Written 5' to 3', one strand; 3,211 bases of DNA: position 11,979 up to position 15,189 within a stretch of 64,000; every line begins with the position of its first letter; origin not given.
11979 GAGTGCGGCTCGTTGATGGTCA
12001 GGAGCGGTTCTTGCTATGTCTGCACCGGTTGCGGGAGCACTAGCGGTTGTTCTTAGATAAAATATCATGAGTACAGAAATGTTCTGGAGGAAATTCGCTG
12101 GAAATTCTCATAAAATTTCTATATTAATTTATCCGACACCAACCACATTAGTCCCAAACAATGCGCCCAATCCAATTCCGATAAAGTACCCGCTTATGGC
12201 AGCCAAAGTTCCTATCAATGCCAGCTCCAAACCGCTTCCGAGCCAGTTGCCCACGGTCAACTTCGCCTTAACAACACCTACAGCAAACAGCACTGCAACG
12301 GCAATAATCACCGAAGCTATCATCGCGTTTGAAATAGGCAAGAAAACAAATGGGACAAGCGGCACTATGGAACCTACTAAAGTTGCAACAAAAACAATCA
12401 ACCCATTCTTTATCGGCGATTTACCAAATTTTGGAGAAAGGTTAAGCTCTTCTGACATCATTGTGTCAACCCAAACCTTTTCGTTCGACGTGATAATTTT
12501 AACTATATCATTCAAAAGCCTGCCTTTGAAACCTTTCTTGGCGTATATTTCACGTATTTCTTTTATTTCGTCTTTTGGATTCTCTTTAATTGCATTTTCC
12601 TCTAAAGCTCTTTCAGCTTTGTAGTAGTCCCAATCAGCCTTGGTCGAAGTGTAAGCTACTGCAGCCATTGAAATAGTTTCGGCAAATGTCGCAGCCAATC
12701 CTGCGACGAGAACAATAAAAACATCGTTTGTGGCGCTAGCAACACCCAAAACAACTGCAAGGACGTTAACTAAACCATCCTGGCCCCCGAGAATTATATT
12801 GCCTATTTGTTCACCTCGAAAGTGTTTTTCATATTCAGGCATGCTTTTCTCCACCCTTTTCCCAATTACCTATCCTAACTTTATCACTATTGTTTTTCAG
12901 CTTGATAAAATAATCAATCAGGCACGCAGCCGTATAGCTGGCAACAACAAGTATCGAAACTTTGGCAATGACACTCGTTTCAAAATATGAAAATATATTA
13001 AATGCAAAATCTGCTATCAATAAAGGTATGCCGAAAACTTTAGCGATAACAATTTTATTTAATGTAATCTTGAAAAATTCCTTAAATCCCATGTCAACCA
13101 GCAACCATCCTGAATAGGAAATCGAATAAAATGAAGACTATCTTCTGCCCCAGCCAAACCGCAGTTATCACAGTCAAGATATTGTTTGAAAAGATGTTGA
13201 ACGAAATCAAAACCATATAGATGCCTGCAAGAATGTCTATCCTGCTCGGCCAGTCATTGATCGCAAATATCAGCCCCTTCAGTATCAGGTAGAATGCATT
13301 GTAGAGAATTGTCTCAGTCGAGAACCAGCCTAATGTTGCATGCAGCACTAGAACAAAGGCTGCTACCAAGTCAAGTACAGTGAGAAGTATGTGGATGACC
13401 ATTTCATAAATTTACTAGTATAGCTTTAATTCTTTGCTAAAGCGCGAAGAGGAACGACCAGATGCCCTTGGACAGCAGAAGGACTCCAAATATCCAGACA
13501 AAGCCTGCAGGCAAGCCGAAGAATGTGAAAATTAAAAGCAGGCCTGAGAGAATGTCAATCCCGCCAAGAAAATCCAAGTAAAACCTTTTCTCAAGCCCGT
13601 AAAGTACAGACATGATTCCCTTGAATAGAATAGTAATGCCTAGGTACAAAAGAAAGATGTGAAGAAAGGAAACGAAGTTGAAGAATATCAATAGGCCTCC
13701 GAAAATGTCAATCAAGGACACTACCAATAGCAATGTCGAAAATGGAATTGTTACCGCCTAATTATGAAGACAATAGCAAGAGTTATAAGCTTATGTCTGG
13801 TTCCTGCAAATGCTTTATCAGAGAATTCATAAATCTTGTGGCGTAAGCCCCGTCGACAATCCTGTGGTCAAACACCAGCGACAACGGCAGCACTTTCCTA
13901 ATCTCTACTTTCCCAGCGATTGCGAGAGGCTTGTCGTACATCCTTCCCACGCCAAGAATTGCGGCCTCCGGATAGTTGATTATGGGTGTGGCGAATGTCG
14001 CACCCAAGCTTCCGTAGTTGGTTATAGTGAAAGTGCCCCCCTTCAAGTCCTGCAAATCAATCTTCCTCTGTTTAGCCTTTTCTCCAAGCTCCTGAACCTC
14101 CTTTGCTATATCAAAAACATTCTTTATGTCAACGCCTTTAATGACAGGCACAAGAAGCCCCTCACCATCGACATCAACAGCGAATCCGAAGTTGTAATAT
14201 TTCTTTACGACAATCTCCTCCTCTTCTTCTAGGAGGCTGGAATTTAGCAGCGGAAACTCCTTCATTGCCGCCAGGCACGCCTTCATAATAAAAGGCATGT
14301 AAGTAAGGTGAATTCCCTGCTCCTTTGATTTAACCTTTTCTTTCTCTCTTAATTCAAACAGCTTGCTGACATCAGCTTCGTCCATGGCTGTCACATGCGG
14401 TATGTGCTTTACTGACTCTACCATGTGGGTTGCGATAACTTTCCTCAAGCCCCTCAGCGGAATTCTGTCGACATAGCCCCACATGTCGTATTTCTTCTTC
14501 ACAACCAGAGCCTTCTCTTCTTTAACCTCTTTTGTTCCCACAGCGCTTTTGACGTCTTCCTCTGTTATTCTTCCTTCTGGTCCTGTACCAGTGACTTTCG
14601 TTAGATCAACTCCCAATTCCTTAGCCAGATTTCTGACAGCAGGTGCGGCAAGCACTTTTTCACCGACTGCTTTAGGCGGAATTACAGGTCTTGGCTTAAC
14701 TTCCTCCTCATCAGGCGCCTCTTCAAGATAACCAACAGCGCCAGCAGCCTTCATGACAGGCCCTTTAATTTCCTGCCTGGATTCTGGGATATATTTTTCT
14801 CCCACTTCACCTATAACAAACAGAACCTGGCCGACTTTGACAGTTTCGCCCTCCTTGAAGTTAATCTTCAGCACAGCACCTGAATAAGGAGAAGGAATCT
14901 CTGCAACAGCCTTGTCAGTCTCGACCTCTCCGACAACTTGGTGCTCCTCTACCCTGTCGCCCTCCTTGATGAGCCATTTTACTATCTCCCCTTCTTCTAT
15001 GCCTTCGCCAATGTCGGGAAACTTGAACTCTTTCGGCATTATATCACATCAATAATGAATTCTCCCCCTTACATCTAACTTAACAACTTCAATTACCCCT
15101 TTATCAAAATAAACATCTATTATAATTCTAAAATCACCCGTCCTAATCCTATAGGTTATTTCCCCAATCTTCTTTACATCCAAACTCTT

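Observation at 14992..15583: RelE-type toxin-antitoxin cassette inserted into the E1-beta/E2 junction, flanked by 49-bp direct repeats that duplicate the E2 start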

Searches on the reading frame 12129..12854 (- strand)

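Call 67: search_protein_families(library=pfam, proteins=[window:12129-12854:-], max_evalue=0.001)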
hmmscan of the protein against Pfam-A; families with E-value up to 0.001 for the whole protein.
window:12129-12854:- (241 aa): 1 family
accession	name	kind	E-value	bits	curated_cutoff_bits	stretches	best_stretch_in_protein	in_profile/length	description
PF01988.24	VIT1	-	6.5e-59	199.8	28.1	1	19-226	3-213/214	VIT family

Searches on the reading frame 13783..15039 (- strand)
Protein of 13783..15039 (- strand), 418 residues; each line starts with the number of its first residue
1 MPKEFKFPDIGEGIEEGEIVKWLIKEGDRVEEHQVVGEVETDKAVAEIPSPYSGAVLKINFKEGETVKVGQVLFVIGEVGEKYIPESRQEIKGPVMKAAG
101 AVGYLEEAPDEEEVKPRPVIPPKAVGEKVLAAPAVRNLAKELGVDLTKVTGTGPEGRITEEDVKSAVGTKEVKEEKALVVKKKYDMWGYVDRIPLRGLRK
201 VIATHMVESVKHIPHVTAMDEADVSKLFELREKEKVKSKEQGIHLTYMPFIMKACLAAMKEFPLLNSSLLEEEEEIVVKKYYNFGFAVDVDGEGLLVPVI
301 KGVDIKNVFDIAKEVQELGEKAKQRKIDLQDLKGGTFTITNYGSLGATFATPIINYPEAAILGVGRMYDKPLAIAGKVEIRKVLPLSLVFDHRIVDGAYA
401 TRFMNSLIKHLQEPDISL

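Call 4: search_protein_families(library=pfam, proteins=[window:13783-15039:-], max_evalue=0.1)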
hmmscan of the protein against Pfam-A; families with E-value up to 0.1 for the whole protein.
window:13783-15039:- (418 aa): 10 families
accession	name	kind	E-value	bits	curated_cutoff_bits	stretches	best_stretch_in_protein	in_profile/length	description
PF00198.28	2-oxoacid_dh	-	5.3e-83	278.5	23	1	191-415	5-228/232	2-oxoacid dehydrogenases acyltransferase (catalytic domain)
PF00364.28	Biotin_lipoyl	-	3.3e-23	81.7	22.1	1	3-76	1-73/73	Biotin-requiring enzyme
PF02817.22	E3_binding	-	8.9e-19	67.9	23.7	1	129-164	1-36/36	e3 binding domain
PF13533.13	Biotin_lipoyl_2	-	2.2e-07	31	29.8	1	48-76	3-31/32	Biotin-lipoyl like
PF01597.25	GCV_H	-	7e-05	23.2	22.2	1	18-62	32-77/122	Glycine cleavage H-protein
PF13375.12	RnfC_N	-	0.00044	20.7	25.6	1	17-61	39-82/101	RnfC Barrel sandwich hybrid domain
PF05896.17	NQRA_N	-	0.004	17.8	25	1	33-75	16-58/94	NqrA N-terminal barrel-sandwich hybrid domain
PF13437.12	HlyD_3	-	0.011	16.9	22.2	0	48-77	2-31/106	HlyD family secretion protein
PF16576.10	HlyD_D23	-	0.015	15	30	1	43-78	106-141/214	Barrel-sandwich domain of CusB or HlyD membrane-fusion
PF02749.22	QRPTase_N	-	0.04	14.6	27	0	20-40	41-61/82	Quinolinate phosphoribosyl transferase, N-terminal domain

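Call 33: find_encoding_contigs(protein=window:13783-15039:-, flank=2500, max_places=10)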
Protein window:13783-15039:- (418 aa): 4 contigs read that carry it; 2 places shown.
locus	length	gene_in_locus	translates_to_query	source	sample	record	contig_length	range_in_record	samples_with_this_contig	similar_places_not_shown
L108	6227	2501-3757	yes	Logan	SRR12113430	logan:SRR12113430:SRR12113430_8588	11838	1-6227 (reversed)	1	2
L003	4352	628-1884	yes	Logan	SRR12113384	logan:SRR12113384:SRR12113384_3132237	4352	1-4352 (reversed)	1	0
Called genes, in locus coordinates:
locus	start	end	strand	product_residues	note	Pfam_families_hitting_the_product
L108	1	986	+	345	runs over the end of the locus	PF00676:E1_dh, PF13292:DXP_synthase_N (weak)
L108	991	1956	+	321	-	PF02779:Transket_pyr, PF02780:Transketolase_C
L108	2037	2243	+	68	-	-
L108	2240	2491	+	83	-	-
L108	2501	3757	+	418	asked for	PF00364:Biotin_lipoyl, PF25917:BSH_RND (weak), PF25984:BSH_YknX (faint), PF25997:BSH_YhbJ, PF02817:E3_binding, PF00198:2-oxoacid_dh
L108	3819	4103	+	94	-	-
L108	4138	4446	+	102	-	-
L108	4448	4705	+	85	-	-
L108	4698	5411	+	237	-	PF01988:VIT1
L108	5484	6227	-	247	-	?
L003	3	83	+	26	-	?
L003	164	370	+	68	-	-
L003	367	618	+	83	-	-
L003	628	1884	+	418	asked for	PF00364:Biotin_lipoyl, PF25917:BSH_RND (weak), PF25984:BSH_YknX (faint), PF25997:BSH_YhbJ, PF02817:E3_binding, PF00198:2-oxoacid_dh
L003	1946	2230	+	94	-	-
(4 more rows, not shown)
